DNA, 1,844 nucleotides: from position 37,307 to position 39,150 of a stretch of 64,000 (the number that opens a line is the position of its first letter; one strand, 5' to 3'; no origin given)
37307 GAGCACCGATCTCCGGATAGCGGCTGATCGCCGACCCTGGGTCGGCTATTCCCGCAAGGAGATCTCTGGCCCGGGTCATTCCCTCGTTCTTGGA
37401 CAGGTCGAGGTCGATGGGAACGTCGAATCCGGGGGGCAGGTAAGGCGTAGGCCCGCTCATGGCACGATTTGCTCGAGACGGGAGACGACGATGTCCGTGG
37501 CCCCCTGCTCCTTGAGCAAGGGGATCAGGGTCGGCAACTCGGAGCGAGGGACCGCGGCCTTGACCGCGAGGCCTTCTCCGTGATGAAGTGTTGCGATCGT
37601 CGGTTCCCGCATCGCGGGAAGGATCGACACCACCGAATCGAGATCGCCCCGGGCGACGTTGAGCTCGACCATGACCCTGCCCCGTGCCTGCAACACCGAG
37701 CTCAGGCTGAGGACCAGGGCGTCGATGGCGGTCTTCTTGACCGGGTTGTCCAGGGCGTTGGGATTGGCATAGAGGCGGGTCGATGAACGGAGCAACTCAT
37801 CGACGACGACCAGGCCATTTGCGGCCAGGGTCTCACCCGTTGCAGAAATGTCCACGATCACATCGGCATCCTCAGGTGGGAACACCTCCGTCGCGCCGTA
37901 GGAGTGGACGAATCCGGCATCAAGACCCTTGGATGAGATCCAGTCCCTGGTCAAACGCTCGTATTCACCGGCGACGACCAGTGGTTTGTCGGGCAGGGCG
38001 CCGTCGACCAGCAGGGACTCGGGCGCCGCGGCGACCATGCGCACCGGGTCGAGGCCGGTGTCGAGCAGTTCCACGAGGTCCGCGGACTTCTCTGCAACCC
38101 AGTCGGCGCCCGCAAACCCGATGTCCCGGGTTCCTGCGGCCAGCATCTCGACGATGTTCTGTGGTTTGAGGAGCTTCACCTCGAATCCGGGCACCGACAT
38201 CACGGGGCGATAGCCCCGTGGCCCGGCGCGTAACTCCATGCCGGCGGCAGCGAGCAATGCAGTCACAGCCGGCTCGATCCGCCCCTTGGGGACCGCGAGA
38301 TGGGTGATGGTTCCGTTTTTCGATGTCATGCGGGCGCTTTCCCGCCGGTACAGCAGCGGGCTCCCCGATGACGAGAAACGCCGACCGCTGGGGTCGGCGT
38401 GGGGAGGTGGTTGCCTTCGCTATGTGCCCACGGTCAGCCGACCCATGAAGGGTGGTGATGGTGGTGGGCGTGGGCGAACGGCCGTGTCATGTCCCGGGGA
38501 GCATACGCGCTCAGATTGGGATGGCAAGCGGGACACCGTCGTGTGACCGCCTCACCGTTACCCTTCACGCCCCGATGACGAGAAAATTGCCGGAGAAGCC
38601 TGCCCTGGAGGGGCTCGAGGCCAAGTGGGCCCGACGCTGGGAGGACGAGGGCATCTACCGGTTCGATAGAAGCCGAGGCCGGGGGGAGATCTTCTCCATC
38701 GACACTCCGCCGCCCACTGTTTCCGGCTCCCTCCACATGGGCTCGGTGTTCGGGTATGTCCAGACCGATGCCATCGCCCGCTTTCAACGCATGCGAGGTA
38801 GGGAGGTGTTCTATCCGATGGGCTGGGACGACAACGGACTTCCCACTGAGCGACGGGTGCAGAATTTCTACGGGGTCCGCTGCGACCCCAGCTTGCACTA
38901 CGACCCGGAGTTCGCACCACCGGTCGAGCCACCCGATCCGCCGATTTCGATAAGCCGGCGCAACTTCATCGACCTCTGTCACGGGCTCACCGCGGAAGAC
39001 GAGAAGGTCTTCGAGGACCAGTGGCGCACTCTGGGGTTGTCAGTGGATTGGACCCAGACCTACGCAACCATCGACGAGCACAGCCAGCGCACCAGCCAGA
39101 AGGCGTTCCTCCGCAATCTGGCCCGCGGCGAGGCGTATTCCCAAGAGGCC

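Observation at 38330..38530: His-codon leader peptide with mutually exclusive terminator/antiterminator upstream of hisG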

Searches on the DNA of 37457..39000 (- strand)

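Call 3: search_rna_families(source=window, start=37900, end=39000, threshold=evalue, max_evalue=10, show_alignments=3)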
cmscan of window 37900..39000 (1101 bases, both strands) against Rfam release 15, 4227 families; matches with E-value up to 10: 4.
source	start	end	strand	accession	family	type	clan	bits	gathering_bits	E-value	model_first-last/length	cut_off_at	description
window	38185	38234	-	RF03067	terC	Cis-reg;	-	30.6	39.9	0.0052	1-59/59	no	terC RNA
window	38569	38614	+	RF01278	SNORD109A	Gene; snRNA; snoRNA; CD-box;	CL00069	17.7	35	1.5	1-67/67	no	Small nucleolar RNA SNORD109A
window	37994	38052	+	RF02464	Ms_AS-4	Gene; sRNA;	-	17.3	50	6.2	1-82/82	no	Actinobacteria sRNA Ms_AS-4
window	38593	38707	-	RF02344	ar14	Gene; sRNA;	-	13.8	58.8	6.9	1-123/123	no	Alphaproteobacterial ar14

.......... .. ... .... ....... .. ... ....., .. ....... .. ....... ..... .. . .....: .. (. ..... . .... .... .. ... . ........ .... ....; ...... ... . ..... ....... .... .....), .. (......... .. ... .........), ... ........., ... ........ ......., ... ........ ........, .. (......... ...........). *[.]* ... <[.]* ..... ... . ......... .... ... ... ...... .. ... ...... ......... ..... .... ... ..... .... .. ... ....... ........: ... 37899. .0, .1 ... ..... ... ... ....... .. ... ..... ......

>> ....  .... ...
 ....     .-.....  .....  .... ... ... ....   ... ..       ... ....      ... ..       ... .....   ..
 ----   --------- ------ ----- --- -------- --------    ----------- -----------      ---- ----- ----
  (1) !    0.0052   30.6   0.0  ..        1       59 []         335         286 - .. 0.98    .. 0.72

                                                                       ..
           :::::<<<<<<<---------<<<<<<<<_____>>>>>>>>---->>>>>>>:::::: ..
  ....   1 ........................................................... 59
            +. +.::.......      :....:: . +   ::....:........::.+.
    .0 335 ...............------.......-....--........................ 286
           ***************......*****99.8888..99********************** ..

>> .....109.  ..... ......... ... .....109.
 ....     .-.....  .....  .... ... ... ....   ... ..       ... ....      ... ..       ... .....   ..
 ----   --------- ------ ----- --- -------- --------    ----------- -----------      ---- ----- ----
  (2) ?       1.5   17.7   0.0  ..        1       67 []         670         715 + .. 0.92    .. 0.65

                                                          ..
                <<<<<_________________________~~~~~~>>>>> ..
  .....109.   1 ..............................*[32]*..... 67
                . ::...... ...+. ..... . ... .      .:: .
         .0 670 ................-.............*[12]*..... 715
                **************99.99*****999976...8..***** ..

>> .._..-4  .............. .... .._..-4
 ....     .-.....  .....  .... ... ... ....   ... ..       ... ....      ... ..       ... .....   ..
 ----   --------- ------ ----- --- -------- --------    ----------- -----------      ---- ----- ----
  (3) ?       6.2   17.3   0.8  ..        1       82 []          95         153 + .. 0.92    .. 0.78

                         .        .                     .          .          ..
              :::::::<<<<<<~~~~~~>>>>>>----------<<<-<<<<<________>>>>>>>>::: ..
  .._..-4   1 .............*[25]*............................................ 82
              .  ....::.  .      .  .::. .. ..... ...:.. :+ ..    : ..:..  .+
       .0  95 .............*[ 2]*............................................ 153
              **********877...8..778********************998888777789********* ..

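Call 38: build_rna_model(alignment_id=A2, structure=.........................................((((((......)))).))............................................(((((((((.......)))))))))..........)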
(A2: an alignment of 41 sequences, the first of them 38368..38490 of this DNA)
Model R1 built from alignment A2 (41 sequences, 139 columns); structure: as given.
model positions 124; base pairs 15; branch points 1; effective number of sequences 2.75; information 0.59 bits per position. Calibrated on 0.2 Mb of random sequence (short: E-values are rough).
structure used (alignment columns):
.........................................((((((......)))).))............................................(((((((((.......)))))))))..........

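Call 39: search_with_rna_model(model_id=R1, sources=[window, L040, L041, L043, L044, L045, L046, L047, L048, L049, L050, L051, L052, L053, L054, L055, L056, L058, L059, L060, L061, L062, L063, L064, L065, L066, L067, L068, L069, L070, L071, L072, L073, L074, L075, L076, L077, L078, L079, L080, L016], max_evalue=1, show_alignments=6)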
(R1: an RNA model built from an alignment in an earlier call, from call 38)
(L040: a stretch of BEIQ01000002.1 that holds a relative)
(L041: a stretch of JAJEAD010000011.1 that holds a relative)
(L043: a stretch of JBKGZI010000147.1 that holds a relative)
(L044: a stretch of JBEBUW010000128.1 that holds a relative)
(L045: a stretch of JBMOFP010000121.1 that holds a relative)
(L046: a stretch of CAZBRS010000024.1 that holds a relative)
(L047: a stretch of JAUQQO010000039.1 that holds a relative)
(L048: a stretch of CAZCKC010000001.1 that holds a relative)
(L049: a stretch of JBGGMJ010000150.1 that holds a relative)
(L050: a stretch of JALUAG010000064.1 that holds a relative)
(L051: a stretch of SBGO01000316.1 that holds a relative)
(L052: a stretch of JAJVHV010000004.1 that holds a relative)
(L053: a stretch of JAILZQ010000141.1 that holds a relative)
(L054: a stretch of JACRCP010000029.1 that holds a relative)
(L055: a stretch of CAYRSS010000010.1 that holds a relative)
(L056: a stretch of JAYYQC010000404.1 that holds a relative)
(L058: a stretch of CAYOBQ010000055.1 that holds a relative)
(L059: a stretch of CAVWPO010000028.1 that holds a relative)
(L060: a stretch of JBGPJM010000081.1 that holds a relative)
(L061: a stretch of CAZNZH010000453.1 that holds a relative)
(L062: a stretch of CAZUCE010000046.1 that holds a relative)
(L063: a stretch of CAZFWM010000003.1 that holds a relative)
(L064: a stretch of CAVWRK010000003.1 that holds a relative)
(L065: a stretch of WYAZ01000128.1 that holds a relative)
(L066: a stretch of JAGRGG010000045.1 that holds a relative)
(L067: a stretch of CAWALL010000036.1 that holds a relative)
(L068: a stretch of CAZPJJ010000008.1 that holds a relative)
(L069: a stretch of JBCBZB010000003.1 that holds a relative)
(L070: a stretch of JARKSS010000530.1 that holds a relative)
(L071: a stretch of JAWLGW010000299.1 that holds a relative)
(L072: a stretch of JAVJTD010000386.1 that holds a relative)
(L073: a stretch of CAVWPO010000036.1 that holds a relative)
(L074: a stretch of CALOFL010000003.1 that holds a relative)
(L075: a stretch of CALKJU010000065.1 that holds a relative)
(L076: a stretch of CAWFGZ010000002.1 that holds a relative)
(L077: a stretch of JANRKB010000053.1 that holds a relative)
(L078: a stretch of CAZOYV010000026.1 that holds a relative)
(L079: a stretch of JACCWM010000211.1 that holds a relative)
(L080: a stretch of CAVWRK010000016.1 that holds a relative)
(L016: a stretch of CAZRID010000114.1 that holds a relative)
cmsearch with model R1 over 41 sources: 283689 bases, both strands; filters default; matches with E-value up to 1: 28.
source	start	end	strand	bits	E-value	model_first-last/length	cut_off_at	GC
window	38369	38490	-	121.9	1.3e-28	1-124/124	no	0.66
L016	1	106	+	105.5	1.7e-24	15-124/124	5'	0.65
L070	2291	2414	+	45.6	2.1e-09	1-124/124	no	0.67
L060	2277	2411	+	40.4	4.2e-08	1-124/124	no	0.65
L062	2307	2425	+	39.9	5.7e-08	1-124/124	no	0.65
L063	2313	2432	+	39.1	8.8e-08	1-124/124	no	0.47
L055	2304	2430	+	37.2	2.6e-07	1-124/124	no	0.58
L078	2339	2458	+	33.4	2.4e-06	1-124/124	no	0.69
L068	2326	2451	+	32.2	5e-06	1-124/124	no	0.68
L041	2311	2458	+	31.2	8.6e-06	1-124/124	no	0.64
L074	2287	2415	+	30.4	1.4e-05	1-124/124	no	0.6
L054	1684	1807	+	28.4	4.3e-05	1-124/124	no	0.63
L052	2315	2446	+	27.6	6.9e-05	1-124/124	no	0.62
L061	789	915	+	27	0.0001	1-124/124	no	0.69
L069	2332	2452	+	26.5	0.00014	1-124/124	no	0.63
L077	2276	2395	+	21.2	0.0028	1-124/124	no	0.62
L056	2270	2349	+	21.2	0.0029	1-124/124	no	0.56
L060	2379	2442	-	20.3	0.0049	36-116/124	no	0.72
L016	75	99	-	20.2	0.0052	91-115/124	no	0.72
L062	2394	2418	-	18.9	0.011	91-115/124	no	0.72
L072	2311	2453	+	18.3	0.016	1-124/124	no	0.66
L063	2391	2505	-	18.1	0.017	1-124/124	no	0.57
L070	2384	2406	-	13.3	0.29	92-115/124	no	0.83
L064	93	206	+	12.4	0.47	1-124/124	no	0.66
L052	2417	2437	-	11.7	0.7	93-115/124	no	0.81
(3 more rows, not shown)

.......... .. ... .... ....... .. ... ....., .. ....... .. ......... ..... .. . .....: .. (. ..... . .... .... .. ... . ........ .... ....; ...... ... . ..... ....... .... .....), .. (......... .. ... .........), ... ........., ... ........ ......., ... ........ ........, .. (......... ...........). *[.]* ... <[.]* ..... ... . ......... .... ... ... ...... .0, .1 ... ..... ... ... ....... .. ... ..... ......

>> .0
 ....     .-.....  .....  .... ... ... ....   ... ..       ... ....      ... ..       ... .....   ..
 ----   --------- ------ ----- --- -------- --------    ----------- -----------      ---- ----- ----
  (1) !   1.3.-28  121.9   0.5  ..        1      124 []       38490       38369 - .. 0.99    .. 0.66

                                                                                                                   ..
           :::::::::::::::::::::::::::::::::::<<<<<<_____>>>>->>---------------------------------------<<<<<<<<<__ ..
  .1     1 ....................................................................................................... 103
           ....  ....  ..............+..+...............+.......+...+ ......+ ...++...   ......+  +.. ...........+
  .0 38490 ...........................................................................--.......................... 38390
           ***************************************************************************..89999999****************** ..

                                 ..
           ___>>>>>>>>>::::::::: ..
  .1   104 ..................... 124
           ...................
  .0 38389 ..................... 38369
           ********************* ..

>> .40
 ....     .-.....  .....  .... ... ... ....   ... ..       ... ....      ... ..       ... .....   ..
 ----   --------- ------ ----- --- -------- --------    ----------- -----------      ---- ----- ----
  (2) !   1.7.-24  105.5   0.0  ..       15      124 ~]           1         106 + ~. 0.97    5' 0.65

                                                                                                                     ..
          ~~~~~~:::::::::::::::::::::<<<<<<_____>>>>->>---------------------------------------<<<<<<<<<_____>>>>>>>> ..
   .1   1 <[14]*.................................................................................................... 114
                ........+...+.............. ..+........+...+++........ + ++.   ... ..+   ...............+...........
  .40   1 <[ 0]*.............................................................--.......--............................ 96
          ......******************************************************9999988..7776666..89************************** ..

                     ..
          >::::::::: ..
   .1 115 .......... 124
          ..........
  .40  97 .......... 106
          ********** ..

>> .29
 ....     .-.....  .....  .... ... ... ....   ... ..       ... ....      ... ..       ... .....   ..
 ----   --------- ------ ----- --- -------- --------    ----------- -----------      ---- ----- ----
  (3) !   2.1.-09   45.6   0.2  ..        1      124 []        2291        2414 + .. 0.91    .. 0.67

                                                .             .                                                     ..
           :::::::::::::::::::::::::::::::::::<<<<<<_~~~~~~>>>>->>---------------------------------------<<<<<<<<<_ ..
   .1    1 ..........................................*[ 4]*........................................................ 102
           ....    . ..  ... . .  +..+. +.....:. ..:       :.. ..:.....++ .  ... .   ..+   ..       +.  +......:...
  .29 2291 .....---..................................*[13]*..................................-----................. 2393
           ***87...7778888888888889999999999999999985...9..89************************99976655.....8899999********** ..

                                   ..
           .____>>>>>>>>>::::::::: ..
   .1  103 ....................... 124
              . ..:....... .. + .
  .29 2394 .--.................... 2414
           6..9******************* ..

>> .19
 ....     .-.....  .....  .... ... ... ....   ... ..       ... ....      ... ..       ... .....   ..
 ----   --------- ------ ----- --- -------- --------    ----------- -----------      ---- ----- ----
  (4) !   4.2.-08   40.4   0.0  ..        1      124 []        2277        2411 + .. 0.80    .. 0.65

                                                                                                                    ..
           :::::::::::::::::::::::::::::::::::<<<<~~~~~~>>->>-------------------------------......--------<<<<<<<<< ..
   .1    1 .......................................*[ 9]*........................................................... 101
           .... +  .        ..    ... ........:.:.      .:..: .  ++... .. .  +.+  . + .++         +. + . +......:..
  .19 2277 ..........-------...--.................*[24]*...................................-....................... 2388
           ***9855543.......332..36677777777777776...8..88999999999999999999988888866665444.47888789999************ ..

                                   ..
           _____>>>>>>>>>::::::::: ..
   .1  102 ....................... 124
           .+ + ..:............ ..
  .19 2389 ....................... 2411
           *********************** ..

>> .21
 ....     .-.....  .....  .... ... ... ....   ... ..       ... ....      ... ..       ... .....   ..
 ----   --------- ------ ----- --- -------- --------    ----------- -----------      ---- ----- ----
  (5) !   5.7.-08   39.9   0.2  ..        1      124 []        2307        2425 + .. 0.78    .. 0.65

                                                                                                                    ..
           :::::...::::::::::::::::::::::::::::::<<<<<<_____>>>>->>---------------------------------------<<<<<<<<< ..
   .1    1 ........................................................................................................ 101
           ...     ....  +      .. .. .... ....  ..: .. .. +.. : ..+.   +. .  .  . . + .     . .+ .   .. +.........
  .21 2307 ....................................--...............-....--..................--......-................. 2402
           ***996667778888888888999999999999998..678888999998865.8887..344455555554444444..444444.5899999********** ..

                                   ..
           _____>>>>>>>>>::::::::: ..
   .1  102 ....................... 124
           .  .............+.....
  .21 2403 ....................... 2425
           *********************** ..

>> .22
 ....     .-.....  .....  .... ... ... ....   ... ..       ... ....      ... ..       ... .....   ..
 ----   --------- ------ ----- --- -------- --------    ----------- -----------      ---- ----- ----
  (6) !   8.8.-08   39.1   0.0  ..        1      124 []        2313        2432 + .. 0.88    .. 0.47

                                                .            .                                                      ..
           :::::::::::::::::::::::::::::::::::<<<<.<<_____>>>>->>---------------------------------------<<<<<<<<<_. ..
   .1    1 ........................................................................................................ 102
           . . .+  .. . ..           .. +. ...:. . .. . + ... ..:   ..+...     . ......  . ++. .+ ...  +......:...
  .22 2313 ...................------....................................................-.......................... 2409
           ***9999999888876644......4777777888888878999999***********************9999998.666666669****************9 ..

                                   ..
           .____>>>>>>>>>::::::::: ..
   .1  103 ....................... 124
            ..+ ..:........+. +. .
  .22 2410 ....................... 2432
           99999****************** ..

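Call 40: search_rna_families(sources=[L001, L015, L038, L041, L055, L060, L062, L063, L070, L078], threshold=evalue, max_evalue=1)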
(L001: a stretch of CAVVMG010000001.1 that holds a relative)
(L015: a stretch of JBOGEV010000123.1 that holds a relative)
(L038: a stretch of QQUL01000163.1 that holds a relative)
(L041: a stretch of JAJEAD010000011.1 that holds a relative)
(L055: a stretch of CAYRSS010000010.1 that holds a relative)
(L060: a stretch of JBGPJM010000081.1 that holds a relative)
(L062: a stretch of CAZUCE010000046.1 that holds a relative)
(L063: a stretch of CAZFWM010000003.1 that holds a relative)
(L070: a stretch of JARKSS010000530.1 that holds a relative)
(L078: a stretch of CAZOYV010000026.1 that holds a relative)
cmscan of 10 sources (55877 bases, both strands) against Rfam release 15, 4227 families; matches with E-value up to 1: 2.
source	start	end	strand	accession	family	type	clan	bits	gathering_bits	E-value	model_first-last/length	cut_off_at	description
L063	3439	3531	+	RF03457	MIR173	Gene; miRNA;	-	31.5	70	0.017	1-102/102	no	MIR173 microRNA precursor family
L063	3440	3530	-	RF03457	MIR173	Gene; miRNA;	-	30.6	70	0.028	1-102/102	no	MIR173 microRNA precursor family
